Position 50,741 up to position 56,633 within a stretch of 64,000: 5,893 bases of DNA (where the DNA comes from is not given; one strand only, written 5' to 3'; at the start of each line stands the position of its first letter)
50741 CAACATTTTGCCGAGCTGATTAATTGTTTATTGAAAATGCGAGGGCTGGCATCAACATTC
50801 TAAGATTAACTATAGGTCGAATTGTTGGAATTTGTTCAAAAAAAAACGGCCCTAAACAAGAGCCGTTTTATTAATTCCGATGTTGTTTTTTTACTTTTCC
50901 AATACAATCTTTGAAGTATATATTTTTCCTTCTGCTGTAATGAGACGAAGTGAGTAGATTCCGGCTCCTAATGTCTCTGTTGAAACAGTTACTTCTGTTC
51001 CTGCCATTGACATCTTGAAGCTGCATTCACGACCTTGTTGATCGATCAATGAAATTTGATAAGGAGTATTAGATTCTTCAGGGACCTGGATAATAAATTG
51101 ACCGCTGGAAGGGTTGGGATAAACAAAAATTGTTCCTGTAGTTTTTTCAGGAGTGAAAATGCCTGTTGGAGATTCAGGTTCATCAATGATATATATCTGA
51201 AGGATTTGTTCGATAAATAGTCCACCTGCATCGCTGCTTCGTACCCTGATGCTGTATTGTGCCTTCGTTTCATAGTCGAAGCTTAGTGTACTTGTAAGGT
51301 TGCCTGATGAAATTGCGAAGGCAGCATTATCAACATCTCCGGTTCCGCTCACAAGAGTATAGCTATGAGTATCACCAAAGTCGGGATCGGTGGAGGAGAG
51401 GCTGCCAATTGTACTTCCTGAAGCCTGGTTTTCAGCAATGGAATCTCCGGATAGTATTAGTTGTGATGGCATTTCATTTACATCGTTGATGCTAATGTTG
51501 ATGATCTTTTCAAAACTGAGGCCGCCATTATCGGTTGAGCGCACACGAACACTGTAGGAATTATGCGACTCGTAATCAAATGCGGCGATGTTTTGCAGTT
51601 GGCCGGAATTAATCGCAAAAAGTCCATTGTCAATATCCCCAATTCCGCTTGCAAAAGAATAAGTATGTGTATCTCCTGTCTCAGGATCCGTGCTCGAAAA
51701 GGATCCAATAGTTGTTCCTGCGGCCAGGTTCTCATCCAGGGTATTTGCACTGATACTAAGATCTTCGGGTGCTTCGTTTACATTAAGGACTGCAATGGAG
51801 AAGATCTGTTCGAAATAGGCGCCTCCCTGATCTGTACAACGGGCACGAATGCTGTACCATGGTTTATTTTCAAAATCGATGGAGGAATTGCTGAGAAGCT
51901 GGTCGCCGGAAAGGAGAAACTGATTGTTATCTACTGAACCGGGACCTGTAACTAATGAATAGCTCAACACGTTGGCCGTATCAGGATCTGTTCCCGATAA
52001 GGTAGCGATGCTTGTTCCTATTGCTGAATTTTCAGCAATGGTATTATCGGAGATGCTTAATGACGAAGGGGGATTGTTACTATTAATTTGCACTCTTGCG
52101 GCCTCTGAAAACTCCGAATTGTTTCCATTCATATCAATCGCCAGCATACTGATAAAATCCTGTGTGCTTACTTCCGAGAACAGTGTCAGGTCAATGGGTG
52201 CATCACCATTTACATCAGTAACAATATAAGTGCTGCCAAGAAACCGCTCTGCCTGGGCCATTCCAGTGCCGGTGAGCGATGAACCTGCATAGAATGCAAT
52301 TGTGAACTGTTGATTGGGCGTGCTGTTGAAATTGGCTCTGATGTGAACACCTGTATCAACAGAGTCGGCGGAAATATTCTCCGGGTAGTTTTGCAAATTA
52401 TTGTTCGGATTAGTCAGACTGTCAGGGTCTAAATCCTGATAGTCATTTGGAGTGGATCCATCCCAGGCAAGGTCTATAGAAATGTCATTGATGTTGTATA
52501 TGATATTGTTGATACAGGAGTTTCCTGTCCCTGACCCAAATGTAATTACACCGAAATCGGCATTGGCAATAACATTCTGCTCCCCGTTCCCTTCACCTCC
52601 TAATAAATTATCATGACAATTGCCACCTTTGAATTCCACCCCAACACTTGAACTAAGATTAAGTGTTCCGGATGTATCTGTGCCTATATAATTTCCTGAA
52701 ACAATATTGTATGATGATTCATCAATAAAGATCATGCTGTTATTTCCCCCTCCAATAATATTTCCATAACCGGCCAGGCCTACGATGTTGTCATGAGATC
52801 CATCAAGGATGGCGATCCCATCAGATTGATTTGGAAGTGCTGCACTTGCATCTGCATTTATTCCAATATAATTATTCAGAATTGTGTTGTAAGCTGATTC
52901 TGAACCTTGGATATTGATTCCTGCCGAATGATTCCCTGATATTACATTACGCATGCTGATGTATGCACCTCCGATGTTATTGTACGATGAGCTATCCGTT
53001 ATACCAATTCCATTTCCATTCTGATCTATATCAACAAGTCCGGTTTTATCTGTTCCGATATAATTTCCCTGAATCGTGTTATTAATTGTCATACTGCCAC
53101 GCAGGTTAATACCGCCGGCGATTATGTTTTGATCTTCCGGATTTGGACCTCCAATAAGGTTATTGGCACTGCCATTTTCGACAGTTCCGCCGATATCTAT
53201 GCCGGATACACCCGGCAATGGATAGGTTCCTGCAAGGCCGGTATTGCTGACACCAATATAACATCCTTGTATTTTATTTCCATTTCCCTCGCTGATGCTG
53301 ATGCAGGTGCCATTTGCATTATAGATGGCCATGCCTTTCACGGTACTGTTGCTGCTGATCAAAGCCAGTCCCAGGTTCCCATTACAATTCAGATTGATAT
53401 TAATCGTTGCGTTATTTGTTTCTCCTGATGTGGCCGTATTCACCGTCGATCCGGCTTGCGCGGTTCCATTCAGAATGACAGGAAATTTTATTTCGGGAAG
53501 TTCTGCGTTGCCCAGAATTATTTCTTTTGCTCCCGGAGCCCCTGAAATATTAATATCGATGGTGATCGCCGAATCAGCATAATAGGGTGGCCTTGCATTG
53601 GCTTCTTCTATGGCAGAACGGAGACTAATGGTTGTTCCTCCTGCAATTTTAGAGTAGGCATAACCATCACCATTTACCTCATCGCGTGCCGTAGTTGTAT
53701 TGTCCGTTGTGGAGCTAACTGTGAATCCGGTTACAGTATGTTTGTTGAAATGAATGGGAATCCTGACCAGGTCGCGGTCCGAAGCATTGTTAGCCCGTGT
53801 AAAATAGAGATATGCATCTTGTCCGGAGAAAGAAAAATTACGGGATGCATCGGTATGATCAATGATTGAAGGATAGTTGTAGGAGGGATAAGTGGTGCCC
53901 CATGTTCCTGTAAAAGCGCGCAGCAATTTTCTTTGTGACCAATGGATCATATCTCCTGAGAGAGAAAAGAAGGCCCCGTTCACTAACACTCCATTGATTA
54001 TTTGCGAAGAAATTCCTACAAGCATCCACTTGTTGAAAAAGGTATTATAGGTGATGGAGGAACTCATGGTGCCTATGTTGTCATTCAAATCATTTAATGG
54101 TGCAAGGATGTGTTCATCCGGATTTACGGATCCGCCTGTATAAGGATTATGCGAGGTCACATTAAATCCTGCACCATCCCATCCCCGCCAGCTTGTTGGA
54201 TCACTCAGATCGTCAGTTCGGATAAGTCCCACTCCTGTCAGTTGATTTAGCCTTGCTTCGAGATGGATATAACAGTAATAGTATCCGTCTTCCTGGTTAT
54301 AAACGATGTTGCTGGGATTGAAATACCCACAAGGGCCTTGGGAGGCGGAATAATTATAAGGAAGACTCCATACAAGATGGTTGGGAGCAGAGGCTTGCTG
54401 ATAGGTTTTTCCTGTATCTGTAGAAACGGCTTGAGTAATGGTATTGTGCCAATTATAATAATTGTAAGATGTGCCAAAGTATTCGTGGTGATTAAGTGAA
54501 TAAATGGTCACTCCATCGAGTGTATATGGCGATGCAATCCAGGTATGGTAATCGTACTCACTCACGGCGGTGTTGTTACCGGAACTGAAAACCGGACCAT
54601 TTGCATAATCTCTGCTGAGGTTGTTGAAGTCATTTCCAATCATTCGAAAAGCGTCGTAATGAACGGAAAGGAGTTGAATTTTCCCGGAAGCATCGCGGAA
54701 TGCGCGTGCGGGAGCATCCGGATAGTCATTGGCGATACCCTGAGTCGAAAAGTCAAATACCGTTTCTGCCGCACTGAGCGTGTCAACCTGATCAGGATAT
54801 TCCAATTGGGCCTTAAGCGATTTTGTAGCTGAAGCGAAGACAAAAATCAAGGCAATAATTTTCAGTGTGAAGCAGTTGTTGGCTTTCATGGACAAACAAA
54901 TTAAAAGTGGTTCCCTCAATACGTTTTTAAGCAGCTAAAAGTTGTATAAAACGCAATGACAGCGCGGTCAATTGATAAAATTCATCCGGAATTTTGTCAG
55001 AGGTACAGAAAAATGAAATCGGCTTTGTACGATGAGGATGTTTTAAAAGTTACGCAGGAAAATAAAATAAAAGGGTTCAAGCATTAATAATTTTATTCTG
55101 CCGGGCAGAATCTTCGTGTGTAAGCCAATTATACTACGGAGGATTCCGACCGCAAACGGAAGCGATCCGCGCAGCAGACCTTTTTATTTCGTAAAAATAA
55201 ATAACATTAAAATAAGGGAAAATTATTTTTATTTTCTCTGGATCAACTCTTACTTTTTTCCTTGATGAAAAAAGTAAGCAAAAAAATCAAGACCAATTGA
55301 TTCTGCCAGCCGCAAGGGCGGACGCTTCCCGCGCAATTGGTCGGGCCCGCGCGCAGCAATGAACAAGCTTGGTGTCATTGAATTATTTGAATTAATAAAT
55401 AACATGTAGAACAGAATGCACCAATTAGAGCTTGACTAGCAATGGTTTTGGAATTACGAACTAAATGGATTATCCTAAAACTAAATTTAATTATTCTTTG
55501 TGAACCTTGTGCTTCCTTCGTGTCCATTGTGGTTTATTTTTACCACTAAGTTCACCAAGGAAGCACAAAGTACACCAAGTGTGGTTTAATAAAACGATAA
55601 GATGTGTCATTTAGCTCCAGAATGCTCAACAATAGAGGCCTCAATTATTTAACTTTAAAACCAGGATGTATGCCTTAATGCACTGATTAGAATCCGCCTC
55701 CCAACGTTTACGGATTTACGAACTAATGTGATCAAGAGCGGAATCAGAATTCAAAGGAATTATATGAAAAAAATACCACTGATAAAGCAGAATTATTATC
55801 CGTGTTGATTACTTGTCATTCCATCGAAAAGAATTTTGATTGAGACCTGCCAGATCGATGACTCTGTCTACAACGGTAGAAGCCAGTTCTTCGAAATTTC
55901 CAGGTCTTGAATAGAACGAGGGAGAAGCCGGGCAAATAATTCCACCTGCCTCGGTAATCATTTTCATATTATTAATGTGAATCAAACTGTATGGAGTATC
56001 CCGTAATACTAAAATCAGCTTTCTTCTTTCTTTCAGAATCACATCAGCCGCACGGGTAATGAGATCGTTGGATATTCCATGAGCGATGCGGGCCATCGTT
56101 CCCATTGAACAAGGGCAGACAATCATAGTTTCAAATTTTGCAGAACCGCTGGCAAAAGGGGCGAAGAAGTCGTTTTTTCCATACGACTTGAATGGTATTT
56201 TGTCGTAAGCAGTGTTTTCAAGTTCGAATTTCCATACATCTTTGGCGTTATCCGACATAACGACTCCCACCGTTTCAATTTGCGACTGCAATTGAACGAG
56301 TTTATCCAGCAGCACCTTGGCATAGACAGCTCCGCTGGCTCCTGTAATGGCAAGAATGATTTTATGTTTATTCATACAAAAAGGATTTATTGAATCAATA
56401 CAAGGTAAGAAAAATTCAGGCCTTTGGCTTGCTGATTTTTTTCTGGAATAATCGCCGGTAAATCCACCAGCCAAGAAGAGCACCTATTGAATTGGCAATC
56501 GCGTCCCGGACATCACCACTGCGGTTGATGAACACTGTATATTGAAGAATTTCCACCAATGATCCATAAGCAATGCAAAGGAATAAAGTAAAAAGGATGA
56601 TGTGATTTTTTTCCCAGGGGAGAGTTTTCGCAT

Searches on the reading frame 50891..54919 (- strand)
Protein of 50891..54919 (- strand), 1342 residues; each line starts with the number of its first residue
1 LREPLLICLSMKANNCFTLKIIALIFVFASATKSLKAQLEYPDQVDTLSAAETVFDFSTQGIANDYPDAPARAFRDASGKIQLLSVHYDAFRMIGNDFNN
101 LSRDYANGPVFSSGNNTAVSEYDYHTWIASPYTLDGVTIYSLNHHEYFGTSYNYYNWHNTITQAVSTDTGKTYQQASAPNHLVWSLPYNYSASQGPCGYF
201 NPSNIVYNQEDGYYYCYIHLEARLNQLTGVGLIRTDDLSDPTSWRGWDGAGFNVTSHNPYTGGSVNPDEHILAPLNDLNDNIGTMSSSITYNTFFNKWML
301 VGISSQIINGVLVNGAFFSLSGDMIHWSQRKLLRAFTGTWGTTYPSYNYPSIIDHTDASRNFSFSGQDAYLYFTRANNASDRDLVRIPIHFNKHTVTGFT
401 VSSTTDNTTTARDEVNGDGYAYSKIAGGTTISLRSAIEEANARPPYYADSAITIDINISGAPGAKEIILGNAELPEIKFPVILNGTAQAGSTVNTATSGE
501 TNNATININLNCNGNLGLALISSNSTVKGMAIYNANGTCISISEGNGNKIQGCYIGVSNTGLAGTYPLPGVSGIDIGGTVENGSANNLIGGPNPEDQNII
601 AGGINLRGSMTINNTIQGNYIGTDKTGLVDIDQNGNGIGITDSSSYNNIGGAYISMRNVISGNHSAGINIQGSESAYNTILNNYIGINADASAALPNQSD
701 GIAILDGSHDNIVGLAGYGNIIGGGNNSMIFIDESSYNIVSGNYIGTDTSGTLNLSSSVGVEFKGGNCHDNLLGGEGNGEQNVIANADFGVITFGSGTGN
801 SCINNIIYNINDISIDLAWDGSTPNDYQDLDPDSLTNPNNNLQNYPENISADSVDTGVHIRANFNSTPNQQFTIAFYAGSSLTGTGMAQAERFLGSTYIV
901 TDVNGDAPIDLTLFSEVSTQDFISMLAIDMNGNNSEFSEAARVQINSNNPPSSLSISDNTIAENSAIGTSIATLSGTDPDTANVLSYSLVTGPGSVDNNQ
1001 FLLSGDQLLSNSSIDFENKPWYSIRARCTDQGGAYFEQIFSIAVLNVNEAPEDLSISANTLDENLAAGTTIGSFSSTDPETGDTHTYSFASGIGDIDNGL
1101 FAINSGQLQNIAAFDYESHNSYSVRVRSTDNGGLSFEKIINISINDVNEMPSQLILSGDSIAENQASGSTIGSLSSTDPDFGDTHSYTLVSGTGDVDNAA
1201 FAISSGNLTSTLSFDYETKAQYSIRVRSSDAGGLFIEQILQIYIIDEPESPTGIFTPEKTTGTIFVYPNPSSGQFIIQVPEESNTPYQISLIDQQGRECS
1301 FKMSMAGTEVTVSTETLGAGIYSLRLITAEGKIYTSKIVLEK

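Call 22: search_protein_families(library=pfam, max_evalue=0.001, proteins=[window:50891-54919:-])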
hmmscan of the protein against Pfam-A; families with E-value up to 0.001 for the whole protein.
window:50891-54919:- (1342 aa): 2 families
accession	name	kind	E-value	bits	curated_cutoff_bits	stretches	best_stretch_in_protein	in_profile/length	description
PF00028.23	Cadherin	-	6.6e-24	84.6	28.8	3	1061-1136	5-82/93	Cadherin domain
PF18962.6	Por_Secre_tail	-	7.7e-09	36.2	27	1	1266-1339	1-74/75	Secretion system C-terminal sorting domain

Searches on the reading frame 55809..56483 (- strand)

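Call 22: search_protein_families(library=pfam, max_evalue=0.001, proteins=[window:55809-56483:-])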
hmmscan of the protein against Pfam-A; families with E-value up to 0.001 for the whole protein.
window:55809-56483:- (224 aa): 1 family
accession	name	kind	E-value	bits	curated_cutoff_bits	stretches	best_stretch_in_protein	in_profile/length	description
PF02441.25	Flavoprotein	-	2.7e-41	141.3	22.7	1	41-211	2-161/162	Flavoprotein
